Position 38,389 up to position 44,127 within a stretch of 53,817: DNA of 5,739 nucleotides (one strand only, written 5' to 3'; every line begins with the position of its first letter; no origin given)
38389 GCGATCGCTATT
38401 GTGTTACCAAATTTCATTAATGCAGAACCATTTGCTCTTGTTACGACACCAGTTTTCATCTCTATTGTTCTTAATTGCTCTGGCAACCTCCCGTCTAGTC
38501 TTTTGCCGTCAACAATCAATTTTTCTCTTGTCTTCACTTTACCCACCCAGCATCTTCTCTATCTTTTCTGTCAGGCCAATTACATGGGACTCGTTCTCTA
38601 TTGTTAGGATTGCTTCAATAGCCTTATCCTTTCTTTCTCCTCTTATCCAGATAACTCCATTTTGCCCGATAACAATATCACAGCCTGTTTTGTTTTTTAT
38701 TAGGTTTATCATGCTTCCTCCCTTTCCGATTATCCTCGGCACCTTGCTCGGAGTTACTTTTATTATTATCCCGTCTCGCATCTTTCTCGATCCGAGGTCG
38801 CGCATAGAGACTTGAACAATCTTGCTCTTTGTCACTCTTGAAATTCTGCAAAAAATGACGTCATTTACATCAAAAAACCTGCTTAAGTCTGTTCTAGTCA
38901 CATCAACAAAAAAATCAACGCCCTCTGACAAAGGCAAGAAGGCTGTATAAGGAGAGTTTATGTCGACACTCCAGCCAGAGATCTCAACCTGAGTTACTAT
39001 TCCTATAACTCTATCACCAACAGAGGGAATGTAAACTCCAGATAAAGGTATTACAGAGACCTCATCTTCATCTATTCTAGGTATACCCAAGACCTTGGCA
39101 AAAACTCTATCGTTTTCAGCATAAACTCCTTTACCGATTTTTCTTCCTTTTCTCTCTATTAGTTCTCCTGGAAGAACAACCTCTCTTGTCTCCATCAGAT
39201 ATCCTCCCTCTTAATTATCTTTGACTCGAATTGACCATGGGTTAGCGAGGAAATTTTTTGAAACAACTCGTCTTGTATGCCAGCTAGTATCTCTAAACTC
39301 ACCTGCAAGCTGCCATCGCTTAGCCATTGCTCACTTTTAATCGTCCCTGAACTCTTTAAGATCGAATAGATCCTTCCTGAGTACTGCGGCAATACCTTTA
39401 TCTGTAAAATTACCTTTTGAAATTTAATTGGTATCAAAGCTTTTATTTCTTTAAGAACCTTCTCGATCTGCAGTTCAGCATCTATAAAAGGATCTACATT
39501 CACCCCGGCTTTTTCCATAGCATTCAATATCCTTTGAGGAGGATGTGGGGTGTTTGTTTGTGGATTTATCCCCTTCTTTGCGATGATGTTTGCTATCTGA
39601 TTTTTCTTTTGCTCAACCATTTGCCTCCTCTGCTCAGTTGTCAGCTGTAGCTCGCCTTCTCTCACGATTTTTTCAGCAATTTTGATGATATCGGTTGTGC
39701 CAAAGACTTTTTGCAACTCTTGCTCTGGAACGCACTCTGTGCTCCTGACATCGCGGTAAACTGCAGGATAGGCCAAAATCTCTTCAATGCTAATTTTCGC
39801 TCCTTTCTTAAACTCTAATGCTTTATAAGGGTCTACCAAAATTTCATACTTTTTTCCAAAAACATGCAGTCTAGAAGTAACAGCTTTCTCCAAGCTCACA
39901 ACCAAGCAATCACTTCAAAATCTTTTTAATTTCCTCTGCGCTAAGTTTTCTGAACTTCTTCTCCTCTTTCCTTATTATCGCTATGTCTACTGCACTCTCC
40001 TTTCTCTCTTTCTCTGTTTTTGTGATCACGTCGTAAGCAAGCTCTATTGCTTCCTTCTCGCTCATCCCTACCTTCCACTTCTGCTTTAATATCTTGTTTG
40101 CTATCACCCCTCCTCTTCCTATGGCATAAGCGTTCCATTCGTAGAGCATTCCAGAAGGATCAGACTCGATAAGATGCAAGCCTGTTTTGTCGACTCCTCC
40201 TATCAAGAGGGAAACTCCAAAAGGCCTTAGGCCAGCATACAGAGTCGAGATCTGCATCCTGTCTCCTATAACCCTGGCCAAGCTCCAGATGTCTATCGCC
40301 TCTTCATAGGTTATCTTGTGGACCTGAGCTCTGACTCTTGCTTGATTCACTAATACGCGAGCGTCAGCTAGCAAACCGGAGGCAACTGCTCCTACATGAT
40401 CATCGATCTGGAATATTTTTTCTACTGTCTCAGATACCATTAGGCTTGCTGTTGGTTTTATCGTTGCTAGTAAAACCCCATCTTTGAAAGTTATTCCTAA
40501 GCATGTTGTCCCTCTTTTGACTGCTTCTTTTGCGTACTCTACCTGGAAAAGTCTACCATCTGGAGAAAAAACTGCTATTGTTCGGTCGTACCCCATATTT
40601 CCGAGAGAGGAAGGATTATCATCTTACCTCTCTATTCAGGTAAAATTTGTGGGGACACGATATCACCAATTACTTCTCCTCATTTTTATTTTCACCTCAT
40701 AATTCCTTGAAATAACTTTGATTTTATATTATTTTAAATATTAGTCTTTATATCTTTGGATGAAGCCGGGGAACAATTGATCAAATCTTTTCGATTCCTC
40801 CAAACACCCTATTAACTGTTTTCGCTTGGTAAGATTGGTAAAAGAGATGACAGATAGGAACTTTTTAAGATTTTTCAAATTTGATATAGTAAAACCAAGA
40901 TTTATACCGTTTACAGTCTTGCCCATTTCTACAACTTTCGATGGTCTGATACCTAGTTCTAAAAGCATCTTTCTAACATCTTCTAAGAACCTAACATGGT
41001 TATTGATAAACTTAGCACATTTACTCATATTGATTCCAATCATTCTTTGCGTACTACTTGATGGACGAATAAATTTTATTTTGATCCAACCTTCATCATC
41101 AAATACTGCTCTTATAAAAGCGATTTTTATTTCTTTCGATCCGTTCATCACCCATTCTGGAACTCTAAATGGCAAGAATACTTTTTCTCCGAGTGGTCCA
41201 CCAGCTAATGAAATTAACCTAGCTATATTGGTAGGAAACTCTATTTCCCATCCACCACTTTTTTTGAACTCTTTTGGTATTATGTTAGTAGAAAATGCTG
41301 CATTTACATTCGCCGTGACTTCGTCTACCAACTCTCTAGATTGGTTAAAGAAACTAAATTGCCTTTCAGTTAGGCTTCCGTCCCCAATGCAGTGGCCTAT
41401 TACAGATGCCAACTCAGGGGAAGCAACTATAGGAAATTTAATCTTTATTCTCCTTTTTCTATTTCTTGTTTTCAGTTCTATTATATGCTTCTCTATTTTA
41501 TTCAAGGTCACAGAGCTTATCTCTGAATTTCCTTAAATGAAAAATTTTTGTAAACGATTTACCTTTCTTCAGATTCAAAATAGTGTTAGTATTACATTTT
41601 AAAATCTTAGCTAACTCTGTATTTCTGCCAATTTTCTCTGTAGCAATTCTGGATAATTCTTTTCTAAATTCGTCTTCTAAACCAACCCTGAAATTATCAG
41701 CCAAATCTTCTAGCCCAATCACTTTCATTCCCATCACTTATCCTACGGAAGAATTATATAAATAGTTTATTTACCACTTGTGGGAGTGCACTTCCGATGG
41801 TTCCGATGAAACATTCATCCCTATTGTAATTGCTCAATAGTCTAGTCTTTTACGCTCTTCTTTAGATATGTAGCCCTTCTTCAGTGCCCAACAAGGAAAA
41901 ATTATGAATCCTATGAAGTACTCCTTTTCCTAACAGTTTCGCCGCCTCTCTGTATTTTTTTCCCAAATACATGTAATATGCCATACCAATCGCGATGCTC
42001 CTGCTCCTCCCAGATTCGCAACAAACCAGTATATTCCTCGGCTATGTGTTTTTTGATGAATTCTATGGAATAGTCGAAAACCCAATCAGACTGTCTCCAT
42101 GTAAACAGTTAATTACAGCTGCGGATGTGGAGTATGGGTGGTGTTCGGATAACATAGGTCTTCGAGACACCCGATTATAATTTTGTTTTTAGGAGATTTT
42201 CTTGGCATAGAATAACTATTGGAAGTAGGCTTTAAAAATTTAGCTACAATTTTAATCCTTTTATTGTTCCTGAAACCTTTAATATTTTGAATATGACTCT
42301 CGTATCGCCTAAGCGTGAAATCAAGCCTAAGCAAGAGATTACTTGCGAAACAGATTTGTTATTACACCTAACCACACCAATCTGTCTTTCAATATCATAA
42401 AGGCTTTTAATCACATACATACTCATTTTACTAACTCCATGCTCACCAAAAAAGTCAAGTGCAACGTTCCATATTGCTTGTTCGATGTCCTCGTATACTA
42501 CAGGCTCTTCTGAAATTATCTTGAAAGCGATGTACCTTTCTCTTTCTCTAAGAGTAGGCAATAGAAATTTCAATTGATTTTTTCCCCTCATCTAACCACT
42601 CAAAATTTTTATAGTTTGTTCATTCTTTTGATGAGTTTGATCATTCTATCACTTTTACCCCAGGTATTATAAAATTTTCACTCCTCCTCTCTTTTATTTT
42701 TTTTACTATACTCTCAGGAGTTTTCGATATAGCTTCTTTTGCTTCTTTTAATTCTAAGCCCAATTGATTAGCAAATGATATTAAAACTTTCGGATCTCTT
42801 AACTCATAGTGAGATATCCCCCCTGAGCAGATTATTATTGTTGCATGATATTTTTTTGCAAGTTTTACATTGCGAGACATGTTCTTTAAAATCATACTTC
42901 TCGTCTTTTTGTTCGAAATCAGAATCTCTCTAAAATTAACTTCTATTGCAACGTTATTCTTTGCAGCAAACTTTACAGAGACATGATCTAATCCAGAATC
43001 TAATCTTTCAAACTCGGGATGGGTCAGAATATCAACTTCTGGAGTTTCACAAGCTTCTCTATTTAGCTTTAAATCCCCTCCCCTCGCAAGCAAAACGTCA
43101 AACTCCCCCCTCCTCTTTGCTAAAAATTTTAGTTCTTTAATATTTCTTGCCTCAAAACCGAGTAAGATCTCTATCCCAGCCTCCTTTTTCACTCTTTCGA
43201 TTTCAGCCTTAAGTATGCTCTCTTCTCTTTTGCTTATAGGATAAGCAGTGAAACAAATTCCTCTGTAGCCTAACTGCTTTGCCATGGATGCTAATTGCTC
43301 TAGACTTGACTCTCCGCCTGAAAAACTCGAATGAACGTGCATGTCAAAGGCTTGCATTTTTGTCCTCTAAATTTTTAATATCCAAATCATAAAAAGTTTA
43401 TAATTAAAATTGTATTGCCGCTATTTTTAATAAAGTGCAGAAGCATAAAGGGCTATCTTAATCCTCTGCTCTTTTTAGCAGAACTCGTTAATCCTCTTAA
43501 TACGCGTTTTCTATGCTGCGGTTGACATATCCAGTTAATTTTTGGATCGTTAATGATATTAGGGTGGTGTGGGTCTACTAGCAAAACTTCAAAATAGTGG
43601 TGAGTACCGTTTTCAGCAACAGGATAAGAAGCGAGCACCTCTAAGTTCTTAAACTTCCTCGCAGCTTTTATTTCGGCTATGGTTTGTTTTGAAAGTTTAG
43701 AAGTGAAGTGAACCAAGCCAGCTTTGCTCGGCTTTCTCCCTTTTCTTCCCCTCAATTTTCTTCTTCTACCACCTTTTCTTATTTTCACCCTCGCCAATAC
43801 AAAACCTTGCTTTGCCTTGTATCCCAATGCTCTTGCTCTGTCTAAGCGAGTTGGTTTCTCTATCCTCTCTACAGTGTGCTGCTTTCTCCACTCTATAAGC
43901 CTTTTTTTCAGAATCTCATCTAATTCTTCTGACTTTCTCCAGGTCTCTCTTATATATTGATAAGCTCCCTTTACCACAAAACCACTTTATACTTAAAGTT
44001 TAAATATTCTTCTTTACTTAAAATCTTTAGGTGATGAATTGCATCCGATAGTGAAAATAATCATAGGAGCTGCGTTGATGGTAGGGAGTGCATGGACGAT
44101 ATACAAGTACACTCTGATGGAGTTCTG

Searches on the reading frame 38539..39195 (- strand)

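Call 47: search_protein_families(library=pfam, max_evalue=0.00001, proteins=[window:38539-39195:-])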
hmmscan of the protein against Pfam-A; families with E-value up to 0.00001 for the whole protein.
window:38539-39195:- (218 aa): 5 families
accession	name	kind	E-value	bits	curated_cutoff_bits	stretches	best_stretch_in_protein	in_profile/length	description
PF22625.2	ECR1_N_2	-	8.9e-11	41.9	27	1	4-51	1-50/51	Exosome RNA binding protein RRP4 N-terminal domain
PF00013.35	KH_1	-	1.9e-10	40.8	21.5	1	144-197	3-62/66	KH domain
PF15985.11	KH_6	-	3.5e-10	40.5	27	1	142-188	1-45/47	KH domain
PF21266.3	RRP4_S1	-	6e-09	36.4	27.3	1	55-116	2-69/73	RRP4, S1 domain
PF21262.3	RRP40_S1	-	2.4e-07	31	27.1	1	55-125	1-66/83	Exosome complex component RRP40, S1 domain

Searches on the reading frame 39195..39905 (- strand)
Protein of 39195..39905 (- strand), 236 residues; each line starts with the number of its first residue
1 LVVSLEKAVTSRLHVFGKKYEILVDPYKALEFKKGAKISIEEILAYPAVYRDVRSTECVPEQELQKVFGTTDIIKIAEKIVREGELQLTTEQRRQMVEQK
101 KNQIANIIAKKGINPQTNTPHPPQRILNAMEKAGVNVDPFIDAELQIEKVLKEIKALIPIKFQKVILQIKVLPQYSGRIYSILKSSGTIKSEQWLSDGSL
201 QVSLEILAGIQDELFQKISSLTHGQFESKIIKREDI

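Call 47: search_protein_families(library=pfam, max_evalue=0.00001, proteins=[window:39195-39905:-])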
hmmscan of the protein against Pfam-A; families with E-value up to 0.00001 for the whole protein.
window:39195-39905:- (236 aa): 3 families
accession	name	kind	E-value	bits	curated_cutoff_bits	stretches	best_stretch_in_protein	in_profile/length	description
PF09377.16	SBDS_domain_II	-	1.5e-21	76.5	27.2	1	102-162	1-61/62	SBDS protein, domain II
PF01172.24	SBDS_N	-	1.7e-21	76.4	24.6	1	9-94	3-88/88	Shwachman-Bodian-Diamond syndrome (SBDS) N-terminal domain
PF20268.4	SBDS_C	-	7e-12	45.5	27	1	167-232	3-70/71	SBDS protein, C-terminal domain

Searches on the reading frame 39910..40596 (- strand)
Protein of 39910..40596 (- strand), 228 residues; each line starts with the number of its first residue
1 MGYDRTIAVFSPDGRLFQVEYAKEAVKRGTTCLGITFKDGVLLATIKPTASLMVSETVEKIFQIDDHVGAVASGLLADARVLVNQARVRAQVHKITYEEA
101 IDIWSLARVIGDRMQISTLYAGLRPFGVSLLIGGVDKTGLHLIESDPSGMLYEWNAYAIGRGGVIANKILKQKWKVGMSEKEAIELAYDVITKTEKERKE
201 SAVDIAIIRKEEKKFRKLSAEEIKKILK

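Call 47: search_protein_families(library=pfam, max_evalue=0.00001, proteins=[window:39910-40596:-])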
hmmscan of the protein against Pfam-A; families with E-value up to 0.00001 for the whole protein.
window:39910-40596:- (228 aa): 2 families
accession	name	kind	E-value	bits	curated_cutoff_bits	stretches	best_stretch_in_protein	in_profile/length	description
PF00227.31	Proteasome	-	7.4e-52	176.2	22.4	1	26-208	1-189/189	Proteasome subunit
PF10584.14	Proteasome_A_N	-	1.9e-13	50.2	27.7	1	3-25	1-23/23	Proteasome subunit A N-terminal signature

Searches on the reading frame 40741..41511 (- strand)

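Call 47: search_protein_families(library=pfam, max_evalue=0.00001, proteins=[window:40741-41511:-])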
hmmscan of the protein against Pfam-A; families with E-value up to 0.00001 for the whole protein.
window:40741-41511:- (256 aa): 1 family
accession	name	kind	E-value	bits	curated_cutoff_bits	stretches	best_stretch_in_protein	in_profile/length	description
PF14528.11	LAGLIDADG_3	-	1.4e-07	32.1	22.5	0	128-222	2-81/82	LAGLIDADG-like domain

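Call 79: search_protein_families(library=pfam, max_evalue=0.01, proteins=[window:40741-41511:-])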
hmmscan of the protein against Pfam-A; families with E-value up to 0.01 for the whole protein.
window:40741-41511:- (256 aa): 1 family
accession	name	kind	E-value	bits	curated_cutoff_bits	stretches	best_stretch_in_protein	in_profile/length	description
PF14528.11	LAGLIDADG_3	-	1.4e-07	32.1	22.5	1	128-222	2-81/82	LAGLIDADG-like domain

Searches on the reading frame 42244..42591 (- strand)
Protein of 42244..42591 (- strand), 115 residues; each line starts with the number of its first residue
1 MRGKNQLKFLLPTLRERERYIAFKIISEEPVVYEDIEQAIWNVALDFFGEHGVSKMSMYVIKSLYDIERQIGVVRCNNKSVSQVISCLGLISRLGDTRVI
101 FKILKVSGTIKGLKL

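Call 79: search_protein_families(library=pfam, max_evalue=0.01, proteins=[window:42244-42591:-])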
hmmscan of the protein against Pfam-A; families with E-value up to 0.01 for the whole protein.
window:42244-42591:- (115 aa): 1 family
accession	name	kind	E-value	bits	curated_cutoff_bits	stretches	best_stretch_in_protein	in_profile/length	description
PF01900.24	RNase_P_Rpp14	-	5.9e-20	71.8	23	1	19-113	1-99/104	Rpp14/Pop5 family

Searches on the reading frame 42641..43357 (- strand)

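Call 47: search_protein_families(library=pfam, max_evalue=0.00001, proteins=[window:42641-43357:-])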
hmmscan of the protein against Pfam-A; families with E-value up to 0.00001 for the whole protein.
window:42641-43357:- (238 aa): 2 families
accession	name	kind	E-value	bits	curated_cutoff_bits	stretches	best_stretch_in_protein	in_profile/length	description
PF01876.22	RNase_P_p30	-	5.6e-41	140.8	35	1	5-212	2-213/214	RNase P subunit p30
PF02811.25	PHP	-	5.6e-08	33.7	26.4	1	5-89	1-88/164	PHP domain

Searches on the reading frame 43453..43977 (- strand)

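Call 47: search_protein_families(library=pfam, max_evalue=0.00001, proteins=[window:43453-43977:-])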
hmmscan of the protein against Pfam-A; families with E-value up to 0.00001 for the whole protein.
window:43453-43977:- (174 aa): 1 family
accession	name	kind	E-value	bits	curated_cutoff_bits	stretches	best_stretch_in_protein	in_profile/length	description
PF00827.22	Ribosomal_L15e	-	3.1e-71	239.4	27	1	4-174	1-174/191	Ribosomal L15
